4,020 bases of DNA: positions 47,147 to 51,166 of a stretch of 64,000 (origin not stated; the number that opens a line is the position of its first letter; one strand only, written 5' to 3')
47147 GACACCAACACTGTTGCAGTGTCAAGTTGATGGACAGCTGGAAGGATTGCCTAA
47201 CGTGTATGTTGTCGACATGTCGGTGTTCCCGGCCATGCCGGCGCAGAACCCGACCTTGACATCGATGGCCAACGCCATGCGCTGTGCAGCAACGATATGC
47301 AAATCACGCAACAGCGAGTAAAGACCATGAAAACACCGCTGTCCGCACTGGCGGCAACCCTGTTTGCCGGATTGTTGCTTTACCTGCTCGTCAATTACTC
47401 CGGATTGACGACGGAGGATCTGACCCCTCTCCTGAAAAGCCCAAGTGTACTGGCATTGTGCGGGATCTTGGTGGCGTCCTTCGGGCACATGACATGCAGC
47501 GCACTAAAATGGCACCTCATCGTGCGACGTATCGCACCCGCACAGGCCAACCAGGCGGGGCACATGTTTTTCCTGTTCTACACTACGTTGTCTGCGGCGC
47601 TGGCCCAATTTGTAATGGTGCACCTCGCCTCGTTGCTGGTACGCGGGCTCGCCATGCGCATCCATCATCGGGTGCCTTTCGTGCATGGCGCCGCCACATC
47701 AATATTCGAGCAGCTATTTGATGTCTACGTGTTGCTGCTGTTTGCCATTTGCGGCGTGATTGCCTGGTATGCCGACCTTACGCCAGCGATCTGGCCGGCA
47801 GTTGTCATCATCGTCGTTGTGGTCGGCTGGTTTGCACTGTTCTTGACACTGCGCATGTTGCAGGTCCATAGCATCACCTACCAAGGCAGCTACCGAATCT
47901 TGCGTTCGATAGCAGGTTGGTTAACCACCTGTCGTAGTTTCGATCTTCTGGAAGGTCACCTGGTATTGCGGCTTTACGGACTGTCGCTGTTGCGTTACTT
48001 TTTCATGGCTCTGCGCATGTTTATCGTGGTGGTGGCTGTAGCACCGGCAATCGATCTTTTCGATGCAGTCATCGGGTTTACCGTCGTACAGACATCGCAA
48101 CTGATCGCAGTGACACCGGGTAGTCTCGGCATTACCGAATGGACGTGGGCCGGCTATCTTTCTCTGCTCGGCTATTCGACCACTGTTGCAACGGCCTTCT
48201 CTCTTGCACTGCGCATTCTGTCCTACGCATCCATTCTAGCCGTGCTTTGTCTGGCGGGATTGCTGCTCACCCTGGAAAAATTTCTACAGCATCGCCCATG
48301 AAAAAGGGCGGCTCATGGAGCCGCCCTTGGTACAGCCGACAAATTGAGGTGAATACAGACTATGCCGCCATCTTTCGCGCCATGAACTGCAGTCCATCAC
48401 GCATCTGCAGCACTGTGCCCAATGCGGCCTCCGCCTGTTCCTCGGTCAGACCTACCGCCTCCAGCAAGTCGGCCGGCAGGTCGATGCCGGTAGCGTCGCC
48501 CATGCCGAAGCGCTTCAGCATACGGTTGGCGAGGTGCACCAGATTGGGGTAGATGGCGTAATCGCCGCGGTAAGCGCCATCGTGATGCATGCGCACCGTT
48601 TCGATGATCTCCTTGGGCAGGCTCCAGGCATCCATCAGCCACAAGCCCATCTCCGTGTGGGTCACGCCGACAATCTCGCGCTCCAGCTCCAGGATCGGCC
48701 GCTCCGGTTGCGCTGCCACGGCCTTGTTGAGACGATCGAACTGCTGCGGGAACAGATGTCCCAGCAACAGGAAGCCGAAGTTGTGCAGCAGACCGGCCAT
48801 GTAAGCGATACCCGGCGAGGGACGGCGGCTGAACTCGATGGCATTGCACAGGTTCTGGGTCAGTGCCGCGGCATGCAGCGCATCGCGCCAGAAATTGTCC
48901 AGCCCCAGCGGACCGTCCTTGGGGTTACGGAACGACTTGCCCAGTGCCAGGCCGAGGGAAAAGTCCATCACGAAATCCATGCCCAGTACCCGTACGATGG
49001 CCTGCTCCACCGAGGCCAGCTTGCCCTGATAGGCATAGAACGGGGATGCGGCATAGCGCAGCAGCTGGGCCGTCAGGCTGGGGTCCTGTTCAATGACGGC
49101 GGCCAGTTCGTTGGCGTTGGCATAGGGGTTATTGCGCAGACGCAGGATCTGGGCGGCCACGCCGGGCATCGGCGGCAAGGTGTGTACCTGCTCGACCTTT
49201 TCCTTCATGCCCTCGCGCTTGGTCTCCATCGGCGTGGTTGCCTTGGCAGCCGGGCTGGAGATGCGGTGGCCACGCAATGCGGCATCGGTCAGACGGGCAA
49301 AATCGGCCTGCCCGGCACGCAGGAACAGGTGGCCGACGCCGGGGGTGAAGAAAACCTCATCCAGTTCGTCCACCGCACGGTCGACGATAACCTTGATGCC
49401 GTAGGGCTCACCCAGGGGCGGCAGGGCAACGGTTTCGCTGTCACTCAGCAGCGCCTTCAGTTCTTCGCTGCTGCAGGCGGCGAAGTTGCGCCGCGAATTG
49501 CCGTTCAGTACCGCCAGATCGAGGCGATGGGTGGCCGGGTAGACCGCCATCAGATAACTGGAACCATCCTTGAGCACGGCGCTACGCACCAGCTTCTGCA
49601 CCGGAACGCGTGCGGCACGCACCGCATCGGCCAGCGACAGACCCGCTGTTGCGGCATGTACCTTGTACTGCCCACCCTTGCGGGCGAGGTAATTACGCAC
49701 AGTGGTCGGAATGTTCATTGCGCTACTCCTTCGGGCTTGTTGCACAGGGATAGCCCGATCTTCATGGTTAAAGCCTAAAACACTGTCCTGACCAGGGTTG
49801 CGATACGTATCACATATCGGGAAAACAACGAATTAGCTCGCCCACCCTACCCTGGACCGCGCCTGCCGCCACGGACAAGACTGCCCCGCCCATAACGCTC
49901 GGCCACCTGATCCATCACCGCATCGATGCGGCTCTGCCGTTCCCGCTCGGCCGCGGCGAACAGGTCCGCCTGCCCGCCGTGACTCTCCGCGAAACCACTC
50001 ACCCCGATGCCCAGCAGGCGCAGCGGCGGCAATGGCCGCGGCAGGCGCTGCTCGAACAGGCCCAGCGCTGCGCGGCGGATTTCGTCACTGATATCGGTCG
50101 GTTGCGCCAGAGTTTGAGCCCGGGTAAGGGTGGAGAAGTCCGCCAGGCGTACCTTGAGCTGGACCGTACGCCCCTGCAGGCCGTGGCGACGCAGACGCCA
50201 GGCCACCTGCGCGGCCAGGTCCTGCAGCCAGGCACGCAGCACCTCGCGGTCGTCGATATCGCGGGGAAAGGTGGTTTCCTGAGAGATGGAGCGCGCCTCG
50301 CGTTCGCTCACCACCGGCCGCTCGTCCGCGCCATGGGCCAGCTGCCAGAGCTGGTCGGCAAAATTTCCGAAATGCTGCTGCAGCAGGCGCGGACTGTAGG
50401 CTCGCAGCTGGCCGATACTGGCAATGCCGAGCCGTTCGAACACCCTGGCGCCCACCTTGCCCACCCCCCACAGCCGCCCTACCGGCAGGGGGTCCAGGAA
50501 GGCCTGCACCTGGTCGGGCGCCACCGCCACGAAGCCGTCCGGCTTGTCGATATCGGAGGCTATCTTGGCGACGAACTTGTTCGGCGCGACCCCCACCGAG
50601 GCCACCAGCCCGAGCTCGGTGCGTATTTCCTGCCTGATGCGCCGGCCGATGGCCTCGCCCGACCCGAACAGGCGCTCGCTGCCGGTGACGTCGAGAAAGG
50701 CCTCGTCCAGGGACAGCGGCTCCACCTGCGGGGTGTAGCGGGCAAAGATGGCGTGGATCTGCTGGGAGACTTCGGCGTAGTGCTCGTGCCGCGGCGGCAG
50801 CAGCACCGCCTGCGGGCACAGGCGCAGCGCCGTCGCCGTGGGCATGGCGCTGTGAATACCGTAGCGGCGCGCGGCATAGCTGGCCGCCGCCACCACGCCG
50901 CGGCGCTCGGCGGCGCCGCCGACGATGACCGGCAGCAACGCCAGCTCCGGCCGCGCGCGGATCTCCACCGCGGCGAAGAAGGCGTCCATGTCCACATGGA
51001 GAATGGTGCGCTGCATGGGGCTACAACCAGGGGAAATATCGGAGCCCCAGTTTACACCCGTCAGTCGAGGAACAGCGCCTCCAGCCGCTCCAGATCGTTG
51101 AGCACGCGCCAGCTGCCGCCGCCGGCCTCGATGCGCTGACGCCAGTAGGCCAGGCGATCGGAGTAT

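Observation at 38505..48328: AT-richer nine-gene locus: Arn/Gtr-like periplasmic glycosyl-transfer core with an unusual tailoring set (sulfo-, methyl-, FemAB-type) and an MprF-type flippase-like protein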

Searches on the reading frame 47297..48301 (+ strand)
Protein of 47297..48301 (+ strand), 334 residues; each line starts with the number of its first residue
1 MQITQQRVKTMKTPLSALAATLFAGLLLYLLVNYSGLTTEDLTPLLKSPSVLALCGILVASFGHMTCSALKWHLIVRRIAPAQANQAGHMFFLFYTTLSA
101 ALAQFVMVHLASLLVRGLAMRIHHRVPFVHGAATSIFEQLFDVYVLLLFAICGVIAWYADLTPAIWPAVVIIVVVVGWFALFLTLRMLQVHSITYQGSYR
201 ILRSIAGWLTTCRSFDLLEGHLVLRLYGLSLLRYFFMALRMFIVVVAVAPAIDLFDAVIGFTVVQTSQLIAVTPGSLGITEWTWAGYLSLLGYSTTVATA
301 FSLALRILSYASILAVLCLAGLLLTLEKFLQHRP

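Call 3: search_protein_families(library=pfam, proteins=[window:47297-48301:+], max_evalue=0.01)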
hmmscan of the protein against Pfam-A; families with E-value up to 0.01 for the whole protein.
window:47297-48301:+ (334 aa): 1 family
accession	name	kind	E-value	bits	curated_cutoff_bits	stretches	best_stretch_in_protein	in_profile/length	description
PF03706.18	LPG_synthase_TM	-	8e-14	52.2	33.4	1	19-315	3-300/302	Lysylphosphatidylglycerol synthase TM region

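Call 4: search_protein_families(library=ncbifam, proteins=[window:47297-48301:+], max_evalue=0.01)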
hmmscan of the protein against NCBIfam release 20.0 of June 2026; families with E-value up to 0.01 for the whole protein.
window:47297-48301:+ (334 aa): 1 family
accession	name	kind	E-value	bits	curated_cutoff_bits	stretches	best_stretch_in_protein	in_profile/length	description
TIGR00374.1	TIGR00374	subfamily_domain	1.4e-13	51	43.2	1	44-314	22-303/323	flippase-like domain-containing protein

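Call 72: search_solved_structures(query=window:47327-48301:+, max_evalue=1, show_alignments=1)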
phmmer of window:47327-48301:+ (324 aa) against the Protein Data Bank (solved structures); distinct sequences matched with E-value up to 1: 1.
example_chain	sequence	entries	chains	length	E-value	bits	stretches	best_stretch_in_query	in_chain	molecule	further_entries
5a6e_B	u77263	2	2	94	0.11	15.2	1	135-179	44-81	PORE DOMAIN OF POTASSIUM CHANNEL SUBFAMILY T MEMBER 1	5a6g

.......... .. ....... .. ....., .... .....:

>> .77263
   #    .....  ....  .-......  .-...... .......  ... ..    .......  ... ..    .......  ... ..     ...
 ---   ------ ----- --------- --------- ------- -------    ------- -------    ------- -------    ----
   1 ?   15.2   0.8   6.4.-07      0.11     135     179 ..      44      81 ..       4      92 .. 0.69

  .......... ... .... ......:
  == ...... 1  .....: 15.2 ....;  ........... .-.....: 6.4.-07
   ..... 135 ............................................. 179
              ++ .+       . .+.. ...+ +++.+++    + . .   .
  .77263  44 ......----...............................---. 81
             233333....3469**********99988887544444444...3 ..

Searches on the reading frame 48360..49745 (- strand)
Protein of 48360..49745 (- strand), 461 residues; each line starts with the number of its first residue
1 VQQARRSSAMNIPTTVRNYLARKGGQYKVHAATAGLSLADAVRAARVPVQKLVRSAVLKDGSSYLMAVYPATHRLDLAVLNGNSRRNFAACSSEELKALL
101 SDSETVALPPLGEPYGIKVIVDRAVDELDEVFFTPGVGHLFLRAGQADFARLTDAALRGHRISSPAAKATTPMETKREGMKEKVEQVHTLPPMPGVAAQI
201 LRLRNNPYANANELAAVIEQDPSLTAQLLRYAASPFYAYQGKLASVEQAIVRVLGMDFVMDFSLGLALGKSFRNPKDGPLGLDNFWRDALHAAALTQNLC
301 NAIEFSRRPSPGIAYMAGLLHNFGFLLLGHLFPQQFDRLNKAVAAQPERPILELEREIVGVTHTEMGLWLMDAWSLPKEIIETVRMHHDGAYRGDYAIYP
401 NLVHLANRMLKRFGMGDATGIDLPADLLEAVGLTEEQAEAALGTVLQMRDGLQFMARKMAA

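Call 6: search_protein_families(library=pfam, proteins=[window:48360-49745:-], max_evalue=0.001)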
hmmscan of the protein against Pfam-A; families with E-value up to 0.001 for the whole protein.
window:48360-49745:- (461 aa): 2 families
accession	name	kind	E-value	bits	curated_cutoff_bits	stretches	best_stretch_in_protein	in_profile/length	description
PF08668.18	HDOD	-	9.8e-50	169.2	22.9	1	190-389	1-195/196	HDOD domain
PF04073.20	tRNA_edit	-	1.4e-13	51.4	25.5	1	37-151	6-122/123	Aminoacyl-tRNA editing domain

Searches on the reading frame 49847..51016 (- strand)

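Call 6: search_protein_families(library=pfam, proteins=[window:49847-51016:-], max_evalue=0.001)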
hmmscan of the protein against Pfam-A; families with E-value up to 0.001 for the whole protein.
window:49847-51016:- (389 aa): 5 families
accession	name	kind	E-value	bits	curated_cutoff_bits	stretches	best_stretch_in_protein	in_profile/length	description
PF00817.25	IMS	-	5.8e-52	176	23.2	1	8-155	1-148/148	impB/mucB/samB family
PF11799.13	IMS_C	-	3.8e-32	111.4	20.7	1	242-352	2-109/109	impB/mucB/samB family C-terminal domain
PF21704.3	POLH-Rev1_HhH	-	1.5e-07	32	27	1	178-229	2-55/56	DNApol eta/Rev1, HhH motif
PF11798.14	IMS_HHH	-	8.8e-07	29.3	24.4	1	167-198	1-32/32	IMS family HHH motif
PF21999.2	IMS_HHH_1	-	0.0005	20.9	27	1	182-231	3-53/53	DNA polymerase-iota, thumb domain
